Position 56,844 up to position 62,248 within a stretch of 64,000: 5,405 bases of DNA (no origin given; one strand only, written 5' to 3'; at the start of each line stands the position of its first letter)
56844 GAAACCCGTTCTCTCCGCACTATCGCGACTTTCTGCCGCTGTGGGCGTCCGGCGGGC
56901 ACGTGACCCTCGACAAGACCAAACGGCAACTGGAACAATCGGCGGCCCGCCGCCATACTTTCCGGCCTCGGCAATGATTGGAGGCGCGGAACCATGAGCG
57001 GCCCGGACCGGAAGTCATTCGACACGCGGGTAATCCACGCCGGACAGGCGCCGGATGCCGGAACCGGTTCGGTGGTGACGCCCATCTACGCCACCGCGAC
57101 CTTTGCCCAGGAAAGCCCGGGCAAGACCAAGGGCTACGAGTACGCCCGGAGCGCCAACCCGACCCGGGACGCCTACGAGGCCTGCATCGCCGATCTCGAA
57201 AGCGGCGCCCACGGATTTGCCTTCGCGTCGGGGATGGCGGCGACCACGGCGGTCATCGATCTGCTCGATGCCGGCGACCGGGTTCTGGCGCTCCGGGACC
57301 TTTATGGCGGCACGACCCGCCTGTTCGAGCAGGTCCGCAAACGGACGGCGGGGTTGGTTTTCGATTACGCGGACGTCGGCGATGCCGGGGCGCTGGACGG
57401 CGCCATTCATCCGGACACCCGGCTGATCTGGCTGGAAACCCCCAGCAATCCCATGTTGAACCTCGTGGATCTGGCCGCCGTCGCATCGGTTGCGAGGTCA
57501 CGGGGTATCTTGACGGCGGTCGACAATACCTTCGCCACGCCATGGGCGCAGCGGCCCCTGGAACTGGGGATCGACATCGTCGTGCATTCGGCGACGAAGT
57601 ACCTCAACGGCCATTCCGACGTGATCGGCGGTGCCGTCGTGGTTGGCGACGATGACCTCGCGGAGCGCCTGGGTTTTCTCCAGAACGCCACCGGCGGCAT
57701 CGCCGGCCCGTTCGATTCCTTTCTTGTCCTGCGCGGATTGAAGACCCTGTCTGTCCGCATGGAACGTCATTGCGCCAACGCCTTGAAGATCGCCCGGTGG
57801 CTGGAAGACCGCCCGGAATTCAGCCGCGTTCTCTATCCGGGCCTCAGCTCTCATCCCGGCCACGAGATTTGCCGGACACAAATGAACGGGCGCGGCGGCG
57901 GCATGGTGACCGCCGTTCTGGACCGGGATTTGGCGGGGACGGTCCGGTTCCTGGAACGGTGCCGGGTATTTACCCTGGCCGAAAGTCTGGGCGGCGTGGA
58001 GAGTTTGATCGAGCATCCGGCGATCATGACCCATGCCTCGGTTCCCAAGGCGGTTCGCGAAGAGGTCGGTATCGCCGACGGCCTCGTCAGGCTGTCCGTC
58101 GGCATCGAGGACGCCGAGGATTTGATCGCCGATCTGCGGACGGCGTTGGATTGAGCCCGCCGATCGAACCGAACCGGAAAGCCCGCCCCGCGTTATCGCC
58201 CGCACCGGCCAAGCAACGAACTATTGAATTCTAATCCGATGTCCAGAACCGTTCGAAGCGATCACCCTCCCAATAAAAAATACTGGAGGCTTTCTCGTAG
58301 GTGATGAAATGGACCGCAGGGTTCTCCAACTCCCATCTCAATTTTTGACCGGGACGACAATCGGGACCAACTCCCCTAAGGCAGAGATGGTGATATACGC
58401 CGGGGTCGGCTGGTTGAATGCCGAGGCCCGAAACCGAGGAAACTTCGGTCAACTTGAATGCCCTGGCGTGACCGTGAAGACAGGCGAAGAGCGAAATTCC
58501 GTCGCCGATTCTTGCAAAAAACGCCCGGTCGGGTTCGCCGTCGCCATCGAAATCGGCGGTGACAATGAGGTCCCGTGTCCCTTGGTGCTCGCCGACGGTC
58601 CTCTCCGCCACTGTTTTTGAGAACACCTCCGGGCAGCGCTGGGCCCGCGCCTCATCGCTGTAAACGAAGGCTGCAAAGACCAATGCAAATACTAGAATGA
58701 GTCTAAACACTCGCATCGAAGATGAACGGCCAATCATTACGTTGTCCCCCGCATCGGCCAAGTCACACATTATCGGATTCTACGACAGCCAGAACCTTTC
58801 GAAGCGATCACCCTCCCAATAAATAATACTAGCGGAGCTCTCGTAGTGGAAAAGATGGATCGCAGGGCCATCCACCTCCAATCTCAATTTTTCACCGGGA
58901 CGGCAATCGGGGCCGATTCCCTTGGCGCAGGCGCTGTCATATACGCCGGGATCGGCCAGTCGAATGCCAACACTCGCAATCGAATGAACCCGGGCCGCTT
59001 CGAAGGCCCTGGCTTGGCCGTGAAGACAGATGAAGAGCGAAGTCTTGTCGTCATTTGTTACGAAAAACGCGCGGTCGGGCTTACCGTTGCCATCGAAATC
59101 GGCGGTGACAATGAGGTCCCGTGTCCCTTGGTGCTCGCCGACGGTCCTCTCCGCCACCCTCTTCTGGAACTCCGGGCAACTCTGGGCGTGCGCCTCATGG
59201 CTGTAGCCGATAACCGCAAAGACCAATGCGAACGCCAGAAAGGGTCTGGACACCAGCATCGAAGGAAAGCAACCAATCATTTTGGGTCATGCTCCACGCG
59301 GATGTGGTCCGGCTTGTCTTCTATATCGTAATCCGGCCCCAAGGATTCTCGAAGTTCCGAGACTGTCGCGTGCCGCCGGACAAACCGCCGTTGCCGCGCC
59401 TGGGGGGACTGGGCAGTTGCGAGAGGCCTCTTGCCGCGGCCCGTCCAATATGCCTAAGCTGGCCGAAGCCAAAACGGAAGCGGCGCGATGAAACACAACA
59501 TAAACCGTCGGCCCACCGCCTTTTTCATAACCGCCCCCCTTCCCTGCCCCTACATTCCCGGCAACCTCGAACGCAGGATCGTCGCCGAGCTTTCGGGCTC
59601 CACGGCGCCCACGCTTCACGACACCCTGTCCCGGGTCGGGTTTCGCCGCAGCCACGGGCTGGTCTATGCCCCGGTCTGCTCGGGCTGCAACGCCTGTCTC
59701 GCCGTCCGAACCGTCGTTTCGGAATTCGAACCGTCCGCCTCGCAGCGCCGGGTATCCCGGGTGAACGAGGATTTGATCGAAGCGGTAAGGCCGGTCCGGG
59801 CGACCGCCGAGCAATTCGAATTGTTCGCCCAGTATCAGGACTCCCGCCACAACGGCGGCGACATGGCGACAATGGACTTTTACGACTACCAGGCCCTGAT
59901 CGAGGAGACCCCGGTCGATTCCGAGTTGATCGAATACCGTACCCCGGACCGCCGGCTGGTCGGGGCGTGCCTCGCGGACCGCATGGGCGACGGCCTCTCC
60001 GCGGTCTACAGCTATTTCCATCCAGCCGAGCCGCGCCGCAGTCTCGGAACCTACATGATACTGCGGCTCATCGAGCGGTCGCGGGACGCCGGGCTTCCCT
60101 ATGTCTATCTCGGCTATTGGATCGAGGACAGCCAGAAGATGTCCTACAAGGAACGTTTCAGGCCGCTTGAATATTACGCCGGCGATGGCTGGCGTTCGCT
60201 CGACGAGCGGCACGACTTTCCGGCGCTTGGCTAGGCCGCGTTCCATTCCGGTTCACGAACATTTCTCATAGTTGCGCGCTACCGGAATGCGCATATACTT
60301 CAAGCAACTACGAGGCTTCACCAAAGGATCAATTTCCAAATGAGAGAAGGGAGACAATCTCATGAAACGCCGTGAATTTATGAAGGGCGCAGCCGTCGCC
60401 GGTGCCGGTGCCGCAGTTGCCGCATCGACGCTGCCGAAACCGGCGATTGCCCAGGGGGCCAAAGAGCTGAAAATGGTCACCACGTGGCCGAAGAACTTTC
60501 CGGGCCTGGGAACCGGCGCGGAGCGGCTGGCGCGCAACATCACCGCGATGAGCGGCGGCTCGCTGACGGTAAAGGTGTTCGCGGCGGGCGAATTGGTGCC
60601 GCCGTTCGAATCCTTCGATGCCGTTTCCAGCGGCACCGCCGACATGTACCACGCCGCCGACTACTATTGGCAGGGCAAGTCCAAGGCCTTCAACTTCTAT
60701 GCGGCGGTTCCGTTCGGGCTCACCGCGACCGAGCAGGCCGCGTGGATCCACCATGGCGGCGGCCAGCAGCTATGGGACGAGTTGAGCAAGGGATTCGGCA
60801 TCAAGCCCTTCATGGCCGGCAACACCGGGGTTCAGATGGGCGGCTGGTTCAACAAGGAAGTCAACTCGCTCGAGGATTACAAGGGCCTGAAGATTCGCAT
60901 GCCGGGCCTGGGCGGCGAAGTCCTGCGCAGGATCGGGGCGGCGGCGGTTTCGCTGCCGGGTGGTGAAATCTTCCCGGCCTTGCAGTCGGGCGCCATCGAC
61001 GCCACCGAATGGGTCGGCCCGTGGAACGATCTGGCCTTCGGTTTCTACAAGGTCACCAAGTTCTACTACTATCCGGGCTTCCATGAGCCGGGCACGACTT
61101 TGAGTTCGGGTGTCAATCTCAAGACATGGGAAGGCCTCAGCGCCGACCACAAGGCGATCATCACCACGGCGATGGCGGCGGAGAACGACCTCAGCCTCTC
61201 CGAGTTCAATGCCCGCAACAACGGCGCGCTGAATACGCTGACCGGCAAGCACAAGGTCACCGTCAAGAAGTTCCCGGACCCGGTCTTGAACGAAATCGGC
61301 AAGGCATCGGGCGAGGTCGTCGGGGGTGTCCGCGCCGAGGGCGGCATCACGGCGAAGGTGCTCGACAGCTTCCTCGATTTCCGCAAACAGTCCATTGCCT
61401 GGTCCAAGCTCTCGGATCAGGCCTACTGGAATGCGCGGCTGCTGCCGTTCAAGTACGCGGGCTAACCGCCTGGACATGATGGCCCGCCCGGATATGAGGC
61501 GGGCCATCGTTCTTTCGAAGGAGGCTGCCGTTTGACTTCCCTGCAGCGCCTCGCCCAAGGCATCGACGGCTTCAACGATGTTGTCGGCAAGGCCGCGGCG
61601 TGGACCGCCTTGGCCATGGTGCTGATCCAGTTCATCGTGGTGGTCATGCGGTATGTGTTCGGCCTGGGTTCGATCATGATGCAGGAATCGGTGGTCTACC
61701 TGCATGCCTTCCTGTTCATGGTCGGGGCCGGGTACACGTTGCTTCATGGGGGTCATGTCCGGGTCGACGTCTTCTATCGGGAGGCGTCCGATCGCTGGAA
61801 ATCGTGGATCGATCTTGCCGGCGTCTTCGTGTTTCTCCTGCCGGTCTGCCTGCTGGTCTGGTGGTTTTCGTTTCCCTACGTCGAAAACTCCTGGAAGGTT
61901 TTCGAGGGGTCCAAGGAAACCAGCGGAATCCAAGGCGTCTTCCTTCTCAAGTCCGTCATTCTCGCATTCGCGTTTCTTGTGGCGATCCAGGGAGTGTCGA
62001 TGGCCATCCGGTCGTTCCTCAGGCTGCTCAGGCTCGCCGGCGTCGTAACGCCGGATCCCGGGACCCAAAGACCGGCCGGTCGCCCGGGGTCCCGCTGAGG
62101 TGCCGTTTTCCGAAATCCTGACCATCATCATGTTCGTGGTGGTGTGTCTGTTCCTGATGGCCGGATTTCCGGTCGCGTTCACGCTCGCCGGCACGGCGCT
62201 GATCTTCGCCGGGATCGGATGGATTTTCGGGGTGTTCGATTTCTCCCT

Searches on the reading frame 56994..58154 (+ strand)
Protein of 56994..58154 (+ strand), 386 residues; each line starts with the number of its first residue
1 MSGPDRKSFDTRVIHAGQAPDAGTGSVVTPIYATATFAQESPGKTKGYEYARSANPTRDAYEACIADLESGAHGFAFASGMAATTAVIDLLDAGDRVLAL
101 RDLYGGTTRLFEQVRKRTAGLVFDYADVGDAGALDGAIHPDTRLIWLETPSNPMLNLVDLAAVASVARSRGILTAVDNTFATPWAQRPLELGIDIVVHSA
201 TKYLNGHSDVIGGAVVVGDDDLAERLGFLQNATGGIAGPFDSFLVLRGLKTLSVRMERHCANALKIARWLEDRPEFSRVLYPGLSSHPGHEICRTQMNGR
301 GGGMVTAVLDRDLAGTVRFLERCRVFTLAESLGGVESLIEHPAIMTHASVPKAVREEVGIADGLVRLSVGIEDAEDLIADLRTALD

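Call 34: search_protein_families(library=pfam, proteins=[window:56994-58154:+], max_evalue=0.00001)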
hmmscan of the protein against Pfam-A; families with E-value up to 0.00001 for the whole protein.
window:56994-58154:+ (386 aa): 1 family
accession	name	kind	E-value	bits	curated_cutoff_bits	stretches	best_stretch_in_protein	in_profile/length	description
PF01053.26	Cys_Met_Meta_PP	-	1.2e-144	482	27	1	10-385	1-380/381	Cys/Met metabolism PLP-dependent enzyme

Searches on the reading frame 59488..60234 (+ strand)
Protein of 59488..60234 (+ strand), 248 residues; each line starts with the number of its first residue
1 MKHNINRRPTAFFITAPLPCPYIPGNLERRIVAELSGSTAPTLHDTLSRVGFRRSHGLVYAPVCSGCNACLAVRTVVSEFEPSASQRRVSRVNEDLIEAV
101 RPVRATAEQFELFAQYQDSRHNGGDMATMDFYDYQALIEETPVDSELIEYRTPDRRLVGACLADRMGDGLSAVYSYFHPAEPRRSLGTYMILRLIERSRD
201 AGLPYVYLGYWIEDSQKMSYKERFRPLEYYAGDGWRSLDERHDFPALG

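Call 35: search_protein_families(library=pfam, proteins=[window:59488-60234:+], max_evalue=0.001)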
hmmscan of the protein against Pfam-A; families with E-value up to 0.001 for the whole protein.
window:59488-60234:+ (248 aa): 3 families
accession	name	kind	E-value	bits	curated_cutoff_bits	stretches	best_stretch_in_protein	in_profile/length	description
PF04377.21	ATE_C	-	3.1e-39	134.8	25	1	108-229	1-120/122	Arginine-tRNA-protein transferase, C terminus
PF04376.19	ATE_N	-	7.4e-19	68.2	27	1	19-88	2-72/72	Arginine-tRNA-protein transferase, N terminus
PF13480.13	Acetyltransf_6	-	1.1e-05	26.1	22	1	99-210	16-136/143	Acetyltransferase (GNAT) domain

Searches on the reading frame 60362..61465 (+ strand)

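Call 35: search_protein_families(library=pfam, proteins=[window:60362-61465:+], max_evalue=0.001)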
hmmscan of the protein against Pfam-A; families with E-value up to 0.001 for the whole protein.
window:60362-61465:+ (367 aa): 2 families
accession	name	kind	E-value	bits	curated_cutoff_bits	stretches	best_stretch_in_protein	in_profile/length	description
PF03480.18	DctP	-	3.8e-55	187.7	23.4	1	42-320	5-279/286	Bacterial extracellular solute-binding protein, family 7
PF10518.14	TAT_signal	-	0.00012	22.3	22.7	1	1-20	2-21/21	TAT (twin-arginine translocation) pathway signal sequence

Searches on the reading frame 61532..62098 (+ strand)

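Call 35: search_protein_families(library=pfam, proteins=[window:61532-62098:+], max_evalue=0.001)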
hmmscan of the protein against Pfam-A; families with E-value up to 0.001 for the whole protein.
window:61532-62098:+ (188 aa): 1 family
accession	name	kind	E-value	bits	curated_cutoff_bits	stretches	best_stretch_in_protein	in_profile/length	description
PF04290.18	DctQ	-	2.6e-17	63.4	28.3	1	29-162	1-130/132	Tripartite ATP-independent periplasmic transporters, DctQ component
